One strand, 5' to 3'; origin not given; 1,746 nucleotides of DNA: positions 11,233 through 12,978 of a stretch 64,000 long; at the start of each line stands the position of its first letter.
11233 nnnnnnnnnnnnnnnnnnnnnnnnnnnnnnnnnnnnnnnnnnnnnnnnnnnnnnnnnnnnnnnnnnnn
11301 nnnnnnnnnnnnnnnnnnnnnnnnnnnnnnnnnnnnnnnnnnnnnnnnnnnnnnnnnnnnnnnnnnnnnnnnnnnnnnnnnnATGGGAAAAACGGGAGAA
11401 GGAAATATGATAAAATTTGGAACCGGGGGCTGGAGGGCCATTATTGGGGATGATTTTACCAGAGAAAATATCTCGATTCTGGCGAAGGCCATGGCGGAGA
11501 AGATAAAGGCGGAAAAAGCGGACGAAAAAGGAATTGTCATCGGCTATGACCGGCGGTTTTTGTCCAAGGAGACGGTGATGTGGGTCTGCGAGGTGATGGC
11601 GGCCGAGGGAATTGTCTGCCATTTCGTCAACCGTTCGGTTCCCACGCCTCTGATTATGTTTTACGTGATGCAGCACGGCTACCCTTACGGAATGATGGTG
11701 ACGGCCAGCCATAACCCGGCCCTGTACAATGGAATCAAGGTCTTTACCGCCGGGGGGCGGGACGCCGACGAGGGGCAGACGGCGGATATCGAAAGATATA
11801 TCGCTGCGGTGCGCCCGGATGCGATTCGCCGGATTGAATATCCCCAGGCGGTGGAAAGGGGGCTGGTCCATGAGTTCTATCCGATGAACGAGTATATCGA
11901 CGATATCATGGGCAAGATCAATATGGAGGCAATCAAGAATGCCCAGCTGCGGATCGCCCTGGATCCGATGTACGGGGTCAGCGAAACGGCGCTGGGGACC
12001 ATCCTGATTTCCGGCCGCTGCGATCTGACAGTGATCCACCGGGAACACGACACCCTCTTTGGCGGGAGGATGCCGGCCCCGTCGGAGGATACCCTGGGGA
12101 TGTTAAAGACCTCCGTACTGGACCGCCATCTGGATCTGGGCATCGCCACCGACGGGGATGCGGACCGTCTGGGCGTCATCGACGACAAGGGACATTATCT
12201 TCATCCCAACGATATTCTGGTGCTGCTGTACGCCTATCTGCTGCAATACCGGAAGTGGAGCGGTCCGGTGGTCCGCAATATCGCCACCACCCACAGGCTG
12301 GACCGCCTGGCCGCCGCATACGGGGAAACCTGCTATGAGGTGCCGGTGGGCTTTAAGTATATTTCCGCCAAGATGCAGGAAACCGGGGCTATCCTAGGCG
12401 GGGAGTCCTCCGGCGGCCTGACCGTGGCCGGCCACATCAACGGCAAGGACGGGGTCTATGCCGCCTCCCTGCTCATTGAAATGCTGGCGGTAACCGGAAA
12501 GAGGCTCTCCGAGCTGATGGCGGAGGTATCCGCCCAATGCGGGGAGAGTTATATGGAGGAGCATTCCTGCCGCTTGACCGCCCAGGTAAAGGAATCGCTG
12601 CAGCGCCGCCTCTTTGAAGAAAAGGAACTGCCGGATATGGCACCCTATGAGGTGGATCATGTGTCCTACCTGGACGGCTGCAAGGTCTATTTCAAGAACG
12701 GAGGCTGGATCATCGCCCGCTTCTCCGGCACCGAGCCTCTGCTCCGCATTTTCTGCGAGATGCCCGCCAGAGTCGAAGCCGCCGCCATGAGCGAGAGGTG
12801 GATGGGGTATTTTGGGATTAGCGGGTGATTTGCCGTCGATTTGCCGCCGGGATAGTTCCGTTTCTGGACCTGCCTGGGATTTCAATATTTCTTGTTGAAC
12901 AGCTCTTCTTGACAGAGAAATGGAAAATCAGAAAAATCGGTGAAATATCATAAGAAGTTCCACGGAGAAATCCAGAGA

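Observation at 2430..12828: Three-component sensor (orphan SBP + YesM-type kinase + YesN/AraC regulator) divergent from an Afu/Fbp-type ABC importer with a HAD phosphatase and a phosphohexomutase: candidate sugar-phosphate sensing and uptake locus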

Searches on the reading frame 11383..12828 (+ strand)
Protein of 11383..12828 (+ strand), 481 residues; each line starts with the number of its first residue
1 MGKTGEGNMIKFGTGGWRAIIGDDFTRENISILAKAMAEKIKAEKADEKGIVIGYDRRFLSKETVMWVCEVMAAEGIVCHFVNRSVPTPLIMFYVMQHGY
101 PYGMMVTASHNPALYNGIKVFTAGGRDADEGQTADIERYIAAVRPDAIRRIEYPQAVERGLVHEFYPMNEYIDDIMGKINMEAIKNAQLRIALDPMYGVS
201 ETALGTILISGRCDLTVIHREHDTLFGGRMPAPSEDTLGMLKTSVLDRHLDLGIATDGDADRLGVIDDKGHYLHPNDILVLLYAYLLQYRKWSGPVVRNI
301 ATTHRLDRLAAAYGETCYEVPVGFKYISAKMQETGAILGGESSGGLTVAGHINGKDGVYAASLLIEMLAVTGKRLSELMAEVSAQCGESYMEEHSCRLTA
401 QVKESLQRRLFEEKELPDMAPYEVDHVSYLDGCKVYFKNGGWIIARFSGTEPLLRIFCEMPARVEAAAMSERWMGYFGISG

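Call 5: search_protein_families(library=pfam, proteins=[window:11383-12828:+], max_evalue=0.01)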
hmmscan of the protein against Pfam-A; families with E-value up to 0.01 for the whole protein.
window:11383-12828:+ (481 aa): 4 families
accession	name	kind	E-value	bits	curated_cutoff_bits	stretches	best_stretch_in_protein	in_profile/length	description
PF02878.22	PGM_PMM_I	-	2.1e-33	115.4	22.5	1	10-142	2-133/138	Phosphoglucomutase/phosphomannomutase, alpha/beta/alpha domain I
PF02880.22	PGM_PMM_III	-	1.4e-28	99.8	20.7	1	275-382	2-111/115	Phosphoglucomutase/phosphomannomutase, alpha/beta/alpha domain III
PF02879.22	PGM_PMM_II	-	9.9e-24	84.3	29.3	1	170-270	2-103/103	Phosphoglucomutase/phosphomannomutase, alpha/beta/alpha domain II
PF00408.26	PGM_PMM_IV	-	7e-06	26.5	23.1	1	434-469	27-61/68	Phosphoglucomutase/phosphomannomutase, C-terminal domain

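Call 6: search_protein_families(library=ncbifam, proteins=[window:11383-12828:+], max_evalue=0.01)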
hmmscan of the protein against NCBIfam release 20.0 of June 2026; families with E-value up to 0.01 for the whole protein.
window:11383-12828:+ (481 aa): 7 families
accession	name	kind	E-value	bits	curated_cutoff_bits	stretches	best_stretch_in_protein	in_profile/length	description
TIGR03990.1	Arch_GlmM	equivalog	2.3e-88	297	439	1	12-474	4-441/444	phosphoglucosamine mutase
TIGR01455.1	glmM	equivalog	2.4e-48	165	447.55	1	12-470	1-433/442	phosphoglucosamine mutase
NF007088.0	PRK09542.1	equivalog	1.1e-45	156.5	618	1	18-470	18-446/456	phosphomannomutase/phosphoglucomutase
TIGR01132.1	pgm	equivalog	5.6e-44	150.5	778.05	1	8-460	38-523/546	phosphoglucomutase (alpha-D-glucose-1,6-bisphosphate-dependent)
NF046027.1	PhglucPhmanMutPgmG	equivalog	2.8e-42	144.9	600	1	18-455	16-428/460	phosphoglucomutase/phosphomannomutase PgmG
NF005737.0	PRK07564.1-1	equivalog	1.6e-34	119.5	378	1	13-457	17-498/543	alpha-D-glucose phosphate-specific phosphoglucomutase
NF011943.0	PRK15414.1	subfamily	1.9e-23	83.2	801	1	44-464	34-440/456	phosphomannomutase CpsG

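Call 30: search_solved_structures(query=window:11407-12828:+, max_evalue=1e-20)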
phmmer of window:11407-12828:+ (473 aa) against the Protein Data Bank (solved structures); distinct sequences matched with E-value up to 1e-20: 40.
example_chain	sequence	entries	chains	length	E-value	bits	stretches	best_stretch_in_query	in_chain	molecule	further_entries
1tuo_A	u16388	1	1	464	9.6e-51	175.9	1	2-454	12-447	Putative phosphomannomutase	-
1wqa_A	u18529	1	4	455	1.2e-48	169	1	4-458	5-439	phospho-sugar mutase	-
9du5_A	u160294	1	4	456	1.4e-45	158.9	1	4-458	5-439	Phosphoglucomutase/phosphomannomutase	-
2f7l_A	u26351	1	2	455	2.9e-37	131.4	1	4-452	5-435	455aa long hypothetical phospho-sugar mutase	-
2fuv_A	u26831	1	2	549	1.6e-35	125.7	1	2-452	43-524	phosphoglucomutase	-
3na5_A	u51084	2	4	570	1.8e-35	125.5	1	2-452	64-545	Phosphoglucomutase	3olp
9v68_A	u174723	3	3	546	7.4e-35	123.5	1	2-452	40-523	Phosphoglucomutase (Alpha-D-glucose-1,6-bisphosphate-dependent)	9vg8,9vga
9vfy_A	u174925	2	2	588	9.5e-35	123.1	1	2-452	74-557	Phosphoglucomutase (Alpha-D-glucose-1,6-bisphosphate-dependent)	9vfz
2z0f_A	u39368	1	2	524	3.9e-33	117.8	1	2-452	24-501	Putative phosphoglucomutase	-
4il8_A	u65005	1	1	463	1.1e-31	113.1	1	9-452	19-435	Phosphomannomutase/phosphoglucomutase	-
3bkq_X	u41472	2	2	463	1.3e-31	112.8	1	9-452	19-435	Phosphomannomutase/phosphoglucomutase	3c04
4mrq_A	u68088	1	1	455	1.9e-31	112.3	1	9-452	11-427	Phosphomannomutase/phosphoglucomutase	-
2fkf_A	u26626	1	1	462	2e-31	112.2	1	9-452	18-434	Phosphomannomutase/phosphoglucomutase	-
2h4l_X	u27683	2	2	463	2e-31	112.2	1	9-452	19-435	Phosphomannomutase/phosphoglucomutase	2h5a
1k35_A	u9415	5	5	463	2e-31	112.2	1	9-452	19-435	Phosphomannomutase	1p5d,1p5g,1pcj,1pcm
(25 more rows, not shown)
